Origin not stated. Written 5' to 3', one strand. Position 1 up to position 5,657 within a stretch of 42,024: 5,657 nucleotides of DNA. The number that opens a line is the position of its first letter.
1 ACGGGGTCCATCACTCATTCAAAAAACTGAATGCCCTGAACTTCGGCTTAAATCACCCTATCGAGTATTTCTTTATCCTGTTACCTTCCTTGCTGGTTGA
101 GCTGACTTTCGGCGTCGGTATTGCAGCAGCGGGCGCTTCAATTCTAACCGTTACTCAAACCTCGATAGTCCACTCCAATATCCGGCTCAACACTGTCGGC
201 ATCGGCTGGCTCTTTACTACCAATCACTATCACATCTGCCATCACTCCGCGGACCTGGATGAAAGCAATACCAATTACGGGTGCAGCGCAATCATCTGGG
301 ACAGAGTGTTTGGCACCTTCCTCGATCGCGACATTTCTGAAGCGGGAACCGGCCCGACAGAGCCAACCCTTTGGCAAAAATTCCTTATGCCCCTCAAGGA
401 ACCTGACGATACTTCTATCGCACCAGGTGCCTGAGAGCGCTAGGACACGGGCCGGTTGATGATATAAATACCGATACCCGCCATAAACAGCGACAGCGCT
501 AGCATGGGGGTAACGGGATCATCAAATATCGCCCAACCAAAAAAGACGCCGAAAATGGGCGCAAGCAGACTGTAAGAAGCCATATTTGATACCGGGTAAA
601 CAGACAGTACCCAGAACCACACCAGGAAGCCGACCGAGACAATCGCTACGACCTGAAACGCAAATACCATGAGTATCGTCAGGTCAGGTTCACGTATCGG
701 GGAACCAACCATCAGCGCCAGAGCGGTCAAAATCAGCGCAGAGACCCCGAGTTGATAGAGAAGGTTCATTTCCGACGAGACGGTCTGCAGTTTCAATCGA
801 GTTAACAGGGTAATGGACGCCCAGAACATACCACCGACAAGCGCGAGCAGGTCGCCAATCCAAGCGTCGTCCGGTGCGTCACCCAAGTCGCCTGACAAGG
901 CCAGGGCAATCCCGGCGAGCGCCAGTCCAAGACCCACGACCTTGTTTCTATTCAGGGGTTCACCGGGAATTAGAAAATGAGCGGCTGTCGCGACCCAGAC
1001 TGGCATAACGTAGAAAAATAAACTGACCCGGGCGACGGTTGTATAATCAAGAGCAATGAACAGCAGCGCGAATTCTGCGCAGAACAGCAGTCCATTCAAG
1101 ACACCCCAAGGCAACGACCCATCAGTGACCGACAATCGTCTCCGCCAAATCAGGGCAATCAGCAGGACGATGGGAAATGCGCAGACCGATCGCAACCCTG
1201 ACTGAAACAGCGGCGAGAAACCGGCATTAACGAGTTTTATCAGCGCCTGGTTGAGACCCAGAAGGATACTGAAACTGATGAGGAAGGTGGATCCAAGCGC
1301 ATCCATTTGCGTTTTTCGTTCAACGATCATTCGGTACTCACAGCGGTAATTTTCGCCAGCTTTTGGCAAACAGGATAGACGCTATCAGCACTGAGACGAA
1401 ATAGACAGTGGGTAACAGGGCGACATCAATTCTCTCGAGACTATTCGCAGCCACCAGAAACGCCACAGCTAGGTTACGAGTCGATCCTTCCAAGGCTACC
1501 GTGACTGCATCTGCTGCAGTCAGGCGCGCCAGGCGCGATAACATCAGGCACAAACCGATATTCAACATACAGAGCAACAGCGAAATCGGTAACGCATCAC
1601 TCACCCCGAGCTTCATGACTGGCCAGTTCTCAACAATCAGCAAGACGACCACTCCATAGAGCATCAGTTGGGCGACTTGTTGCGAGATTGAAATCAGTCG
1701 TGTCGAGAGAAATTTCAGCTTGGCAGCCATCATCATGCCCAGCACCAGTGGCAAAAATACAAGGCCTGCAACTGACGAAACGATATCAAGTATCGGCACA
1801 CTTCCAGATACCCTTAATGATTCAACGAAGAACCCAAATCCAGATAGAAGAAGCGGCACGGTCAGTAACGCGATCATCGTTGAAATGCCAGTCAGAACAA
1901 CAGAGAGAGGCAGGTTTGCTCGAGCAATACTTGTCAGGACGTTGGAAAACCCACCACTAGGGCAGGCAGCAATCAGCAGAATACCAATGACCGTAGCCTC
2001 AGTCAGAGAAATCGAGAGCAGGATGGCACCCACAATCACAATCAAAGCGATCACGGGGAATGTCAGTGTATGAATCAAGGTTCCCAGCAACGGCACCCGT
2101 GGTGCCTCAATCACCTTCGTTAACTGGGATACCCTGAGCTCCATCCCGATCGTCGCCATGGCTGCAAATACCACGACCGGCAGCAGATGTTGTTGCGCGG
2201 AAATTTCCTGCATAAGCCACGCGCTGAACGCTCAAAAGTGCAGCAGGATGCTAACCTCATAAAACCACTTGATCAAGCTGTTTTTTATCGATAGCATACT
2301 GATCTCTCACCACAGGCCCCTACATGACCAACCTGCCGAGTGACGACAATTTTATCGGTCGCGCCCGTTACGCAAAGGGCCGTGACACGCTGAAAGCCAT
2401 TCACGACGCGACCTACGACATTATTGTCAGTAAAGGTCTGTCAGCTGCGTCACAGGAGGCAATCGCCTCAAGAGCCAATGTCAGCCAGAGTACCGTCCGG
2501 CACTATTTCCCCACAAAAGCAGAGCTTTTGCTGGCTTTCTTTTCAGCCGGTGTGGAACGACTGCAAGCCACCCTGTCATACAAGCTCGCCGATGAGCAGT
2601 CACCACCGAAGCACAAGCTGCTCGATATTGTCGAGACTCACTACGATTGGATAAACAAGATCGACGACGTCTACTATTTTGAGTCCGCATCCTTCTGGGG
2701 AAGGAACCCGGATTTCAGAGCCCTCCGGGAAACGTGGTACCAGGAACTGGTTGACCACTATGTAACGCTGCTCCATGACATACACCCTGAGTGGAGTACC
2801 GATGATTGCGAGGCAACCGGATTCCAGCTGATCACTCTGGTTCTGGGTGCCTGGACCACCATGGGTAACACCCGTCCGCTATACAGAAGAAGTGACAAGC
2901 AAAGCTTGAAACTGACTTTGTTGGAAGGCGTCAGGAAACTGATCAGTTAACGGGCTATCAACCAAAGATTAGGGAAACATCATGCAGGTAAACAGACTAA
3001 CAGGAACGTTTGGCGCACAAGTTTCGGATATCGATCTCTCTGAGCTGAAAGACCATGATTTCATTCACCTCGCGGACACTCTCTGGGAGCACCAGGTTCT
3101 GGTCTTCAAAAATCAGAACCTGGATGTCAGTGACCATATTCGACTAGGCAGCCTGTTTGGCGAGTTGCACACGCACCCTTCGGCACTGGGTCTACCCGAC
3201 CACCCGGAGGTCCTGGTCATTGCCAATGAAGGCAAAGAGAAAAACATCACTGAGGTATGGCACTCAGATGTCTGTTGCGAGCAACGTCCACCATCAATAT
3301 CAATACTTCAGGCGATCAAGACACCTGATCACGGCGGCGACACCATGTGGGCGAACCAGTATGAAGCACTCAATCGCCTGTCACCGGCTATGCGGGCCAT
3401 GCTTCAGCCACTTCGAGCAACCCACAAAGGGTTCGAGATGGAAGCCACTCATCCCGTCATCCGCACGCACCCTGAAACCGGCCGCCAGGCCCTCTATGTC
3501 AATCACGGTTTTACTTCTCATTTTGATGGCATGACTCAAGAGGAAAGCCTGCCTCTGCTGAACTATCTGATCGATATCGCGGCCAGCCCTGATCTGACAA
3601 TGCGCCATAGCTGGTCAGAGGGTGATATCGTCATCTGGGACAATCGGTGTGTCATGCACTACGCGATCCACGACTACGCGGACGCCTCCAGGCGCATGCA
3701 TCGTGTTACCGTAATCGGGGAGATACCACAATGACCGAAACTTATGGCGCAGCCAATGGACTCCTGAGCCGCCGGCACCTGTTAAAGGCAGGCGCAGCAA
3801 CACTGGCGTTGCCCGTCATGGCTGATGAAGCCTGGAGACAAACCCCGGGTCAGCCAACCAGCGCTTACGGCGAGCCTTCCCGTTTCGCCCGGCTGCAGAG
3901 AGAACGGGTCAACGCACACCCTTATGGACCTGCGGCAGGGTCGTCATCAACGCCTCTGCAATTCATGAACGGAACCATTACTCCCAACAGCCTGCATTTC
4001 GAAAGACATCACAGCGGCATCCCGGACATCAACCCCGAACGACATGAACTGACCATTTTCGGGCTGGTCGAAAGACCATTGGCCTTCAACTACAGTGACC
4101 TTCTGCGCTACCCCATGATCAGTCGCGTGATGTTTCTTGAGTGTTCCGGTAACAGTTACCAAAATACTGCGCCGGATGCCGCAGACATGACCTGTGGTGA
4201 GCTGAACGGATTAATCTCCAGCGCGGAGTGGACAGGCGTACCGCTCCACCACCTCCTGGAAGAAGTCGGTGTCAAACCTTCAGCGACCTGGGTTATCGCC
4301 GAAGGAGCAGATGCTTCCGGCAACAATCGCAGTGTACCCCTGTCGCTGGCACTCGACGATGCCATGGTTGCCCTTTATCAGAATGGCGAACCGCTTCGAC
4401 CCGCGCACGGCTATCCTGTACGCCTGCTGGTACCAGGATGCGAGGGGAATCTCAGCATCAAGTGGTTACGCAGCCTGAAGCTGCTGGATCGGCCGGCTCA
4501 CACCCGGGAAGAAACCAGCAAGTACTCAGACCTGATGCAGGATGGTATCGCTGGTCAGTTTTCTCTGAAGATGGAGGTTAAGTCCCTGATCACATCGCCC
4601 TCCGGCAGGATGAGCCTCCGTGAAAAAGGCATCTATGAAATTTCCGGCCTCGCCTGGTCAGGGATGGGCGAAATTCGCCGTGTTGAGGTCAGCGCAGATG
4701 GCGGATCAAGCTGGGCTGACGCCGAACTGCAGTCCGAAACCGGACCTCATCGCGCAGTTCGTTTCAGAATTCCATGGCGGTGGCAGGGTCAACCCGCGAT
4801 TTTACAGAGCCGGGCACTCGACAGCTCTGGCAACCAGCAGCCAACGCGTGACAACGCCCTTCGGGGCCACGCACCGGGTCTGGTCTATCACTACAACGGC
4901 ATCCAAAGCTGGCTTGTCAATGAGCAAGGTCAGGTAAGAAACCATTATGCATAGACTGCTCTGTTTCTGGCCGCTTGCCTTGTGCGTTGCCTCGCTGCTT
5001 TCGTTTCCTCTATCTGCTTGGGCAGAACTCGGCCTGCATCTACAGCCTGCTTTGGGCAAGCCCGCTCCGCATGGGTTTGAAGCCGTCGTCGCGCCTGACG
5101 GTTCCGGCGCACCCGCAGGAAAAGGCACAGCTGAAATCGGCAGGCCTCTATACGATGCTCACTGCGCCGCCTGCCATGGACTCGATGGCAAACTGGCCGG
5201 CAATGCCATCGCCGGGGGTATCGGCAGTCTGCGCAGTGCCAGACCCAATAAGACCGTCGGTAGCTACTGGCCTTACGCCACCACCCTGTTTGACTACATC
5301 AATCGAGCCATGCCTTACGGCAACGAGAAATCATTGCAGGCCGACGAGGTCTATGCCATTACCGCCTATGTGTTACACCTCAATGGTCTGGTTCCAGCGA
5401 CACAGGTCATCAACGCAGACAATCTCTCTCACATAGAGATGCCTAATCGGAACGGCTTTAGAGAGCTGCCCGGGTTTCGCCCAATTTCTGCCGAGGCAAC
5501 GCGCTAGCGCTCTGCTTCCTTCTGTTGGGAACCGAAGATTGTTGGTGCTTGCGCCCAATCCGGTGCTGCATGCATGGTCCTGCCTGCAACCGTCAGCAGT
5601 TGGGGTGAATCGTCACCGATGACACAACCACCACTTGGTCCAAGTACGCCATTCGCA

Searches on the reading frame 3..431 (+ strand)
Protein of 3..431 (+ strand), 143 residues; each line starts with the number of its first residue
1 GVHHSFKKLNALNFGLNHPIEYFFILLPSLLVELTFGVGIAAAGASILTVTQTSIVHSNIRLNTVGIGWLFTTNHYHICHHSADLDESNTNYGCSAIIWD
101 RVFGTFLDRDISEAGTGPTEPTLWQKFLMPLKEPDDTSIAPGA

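Call 72: search_protein_families(library=pfam, proteins=[window:3-431:+], max_evalue=0.01)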
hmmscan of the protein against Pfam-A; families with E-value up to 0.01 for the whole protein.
window:3-431:+ (143 aa): 1 family
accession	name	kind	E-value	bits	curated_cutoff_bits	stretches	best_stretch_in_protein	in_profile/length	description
PF04116.19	FA_hydroxylase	-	9.8e-16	58.8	31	1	2-105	32-132/132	Fatty acid hydroxylase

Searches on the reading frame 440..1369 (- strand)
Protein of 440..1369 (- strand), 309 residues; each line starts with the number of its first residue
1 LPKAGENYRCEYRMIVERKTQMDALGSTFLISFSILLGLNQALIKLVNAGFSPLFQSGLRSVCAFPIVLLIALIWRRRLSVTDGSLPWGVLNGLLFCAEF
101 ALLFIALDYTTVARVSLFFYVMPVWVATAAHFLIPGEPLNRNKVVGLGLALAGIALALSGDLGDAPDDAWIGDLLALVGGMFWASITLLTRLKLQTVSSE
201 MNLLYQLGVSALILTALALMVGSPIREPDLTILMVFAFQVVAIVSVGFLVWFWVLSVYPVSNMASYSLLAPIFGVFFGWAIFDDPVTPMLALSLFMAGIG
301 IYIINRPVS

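Call 6: search_protein_families(library=pfam, proteins=[window:440-1369:-])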
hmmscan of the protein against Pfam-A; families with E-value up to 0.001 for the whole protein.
window:440-1369:- (309 aa): 1 family
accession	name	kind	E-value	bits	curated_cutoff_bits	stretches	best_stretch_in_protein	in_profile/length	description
PF00892.27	EamA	-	2.1e-31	109.5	28.2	2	171-305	2-134/135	EamA-like transporter family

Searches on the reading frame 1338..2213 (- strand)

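Call 6: search_protein_families(library=pfam, proteins=[window:1338-2213:-])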
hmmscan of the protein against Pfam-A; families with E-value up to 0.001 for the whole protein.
window:1338-2213:- (291 aa): 2 families
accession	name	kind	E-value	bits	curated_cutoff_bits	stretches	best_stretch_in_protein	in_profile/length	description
PF01758.21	SBF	-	2.9e-17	63.4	24.3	1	13-196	2-184/191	Sodium Bile acid symporter family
PF13593.11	SBF_like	-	2.1e-12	47.4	25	1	10-273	32-297/313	SBF-like CPA transporter family (DUF4137)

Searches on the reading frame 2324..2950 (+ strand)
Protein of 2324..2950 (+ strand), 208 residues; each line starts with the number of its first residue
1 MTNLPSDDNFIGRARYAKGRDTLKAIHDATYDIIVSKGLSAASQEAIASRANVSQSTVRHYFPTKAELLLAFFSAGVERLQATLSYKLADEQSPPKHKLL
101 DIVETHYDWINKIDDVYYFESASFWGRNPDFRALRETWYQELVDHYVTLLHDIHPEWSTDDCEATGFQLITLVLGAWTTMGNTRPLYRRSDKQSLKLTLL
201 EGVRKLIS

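Call 6: search_protein_families(library=pfam, proteins=[window:2324-2950:+])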
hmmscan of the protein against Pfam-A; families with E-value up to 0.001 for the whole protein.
window:2324-2950:+ (208 aa): 1 family
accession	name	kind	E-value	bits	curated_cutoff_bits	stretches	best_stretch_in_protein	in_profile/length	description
PF00440.29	TetR_N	-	2.4e-10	40.5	24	1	27-71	2-46/47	Bacterial regulatory proteins, tetR family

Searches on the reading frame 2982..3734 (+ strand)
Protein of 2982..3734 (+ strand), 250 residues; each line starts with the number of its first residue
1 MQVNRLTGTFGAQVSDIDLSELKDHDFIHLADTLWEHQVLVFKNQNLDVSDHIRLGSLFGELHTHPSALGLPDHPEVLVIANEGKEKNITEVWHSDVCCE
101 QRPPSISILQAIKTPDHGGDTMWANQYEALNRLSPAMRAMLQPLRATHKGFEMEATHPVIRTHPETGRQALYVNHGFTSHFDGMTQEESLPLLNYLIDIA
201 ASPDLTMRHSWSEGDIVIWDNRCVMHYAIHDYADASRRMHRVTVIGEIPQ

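Call 6: search_protein_families(library=pfam, proteins=[window:2982-3734:+])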
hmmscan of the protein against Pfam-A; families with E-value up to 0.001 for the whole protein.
window:2982-3734:+ (250 aa): 1 family
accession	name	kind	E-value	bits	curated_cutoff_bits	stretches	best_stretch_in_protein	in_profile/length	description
PF02668.22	TauD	-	3.2e-64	217.9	27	1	3-243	2-267/267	Taurine catabolism dioxygenase TauD, TfdA family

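Call 18: search_protein_families(library=ncbifam, proteins=[window:2982-3734:+], max_evalue=0.00001)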
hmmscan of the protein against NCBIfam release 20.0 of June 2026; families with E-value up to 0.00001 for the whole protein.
window:2982-3734:+ (250 aa): 3 families
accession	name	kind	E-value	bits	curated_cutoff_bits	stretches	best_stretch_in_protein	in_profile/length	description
NF007104.0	PRK09553.1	equivalog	3e-70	236.6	313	2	2-149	6-154/282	taurine dioxygenase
NF049937.1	CMthFAOxDecarbScoE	equivalog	1.1e-29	103.6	400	2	1-149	1-157/295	(3R)-3-[(carboxymethyl)amino]fatty acid oxygenase/decarboxylase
NF045815.1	Neo-PentlctneFsynPtlD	equivalog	1e-27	97.2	550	2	155-244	197-285/301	neopentalenolactone/pentalenolactone F synthase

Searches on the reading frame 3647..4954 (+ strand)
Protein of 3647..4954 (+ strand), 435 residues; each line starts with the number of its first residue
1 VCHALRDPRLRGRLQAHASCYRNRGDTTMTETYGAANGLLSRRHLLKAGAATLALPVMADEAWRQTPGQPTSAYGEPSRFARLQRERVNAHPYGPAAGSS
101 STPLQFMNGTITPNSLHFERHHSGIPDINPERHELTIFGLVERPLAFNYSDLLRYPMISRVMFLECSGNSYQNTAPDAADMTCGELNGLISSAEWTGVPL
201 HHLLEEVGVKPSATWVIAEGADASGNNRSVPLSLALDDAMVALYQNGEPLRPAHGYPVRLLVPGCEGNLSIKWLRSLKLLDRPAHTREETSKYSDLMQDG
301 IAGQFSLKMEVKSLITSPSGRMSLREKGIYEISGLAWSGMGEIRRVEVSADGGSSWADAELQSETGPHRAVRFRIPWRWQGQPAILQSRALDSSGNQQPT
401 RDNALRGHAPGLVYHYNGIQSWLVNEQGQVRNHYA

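Call 6: search_protein_families(library=pfam, proteins=[window:3647-4954:+])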
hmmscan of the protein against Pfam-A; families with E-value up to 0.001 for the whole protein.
window:3647-4954:+ (435 aa): 2 families
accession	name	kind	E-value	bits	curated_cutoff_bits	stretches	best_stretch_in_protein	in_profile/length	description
PF00174.25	Oxidored_molyb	-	2.7e-47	160.9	24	1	122-285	1-166/169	Oxidoreductase molybdopterin binding domain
PF03404.22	Mo-co_dimer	-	5e-14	52.9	22.7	1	308-400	6-116/138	Mo-co oxidoreductase dimerisation domain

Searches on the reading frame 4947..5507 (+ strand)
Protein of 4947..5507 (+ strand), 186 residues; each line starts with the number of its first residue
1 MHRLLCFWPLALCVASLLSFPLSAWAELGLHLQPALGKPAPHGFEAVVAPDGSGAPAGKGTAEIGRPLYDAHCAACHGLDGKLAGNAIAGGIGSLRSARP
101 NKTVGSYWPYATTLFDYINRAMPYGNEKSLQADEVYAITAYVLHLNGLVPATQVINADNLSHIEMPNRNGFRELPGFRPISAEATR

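Call 6: search_protein_families(library=pfam, proteins=[window:4947-5507:+])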
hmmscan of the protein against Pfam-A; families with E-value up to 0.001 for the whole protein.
window:4947-5507:+ (186 aa): 2 families
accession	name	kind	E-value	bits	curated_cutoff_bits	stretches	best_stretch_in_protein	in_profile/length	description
PF00034.26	Cytochrom_C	-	3.2e-10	41.6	21.3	1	63-145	2-89/90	Cytochrome c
PF13442.11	Cytochrome_CBB3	-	1.9e-09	38.2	27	1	62-142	3-68/68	Cytochrome C oxidase, cbb3-type, subunit III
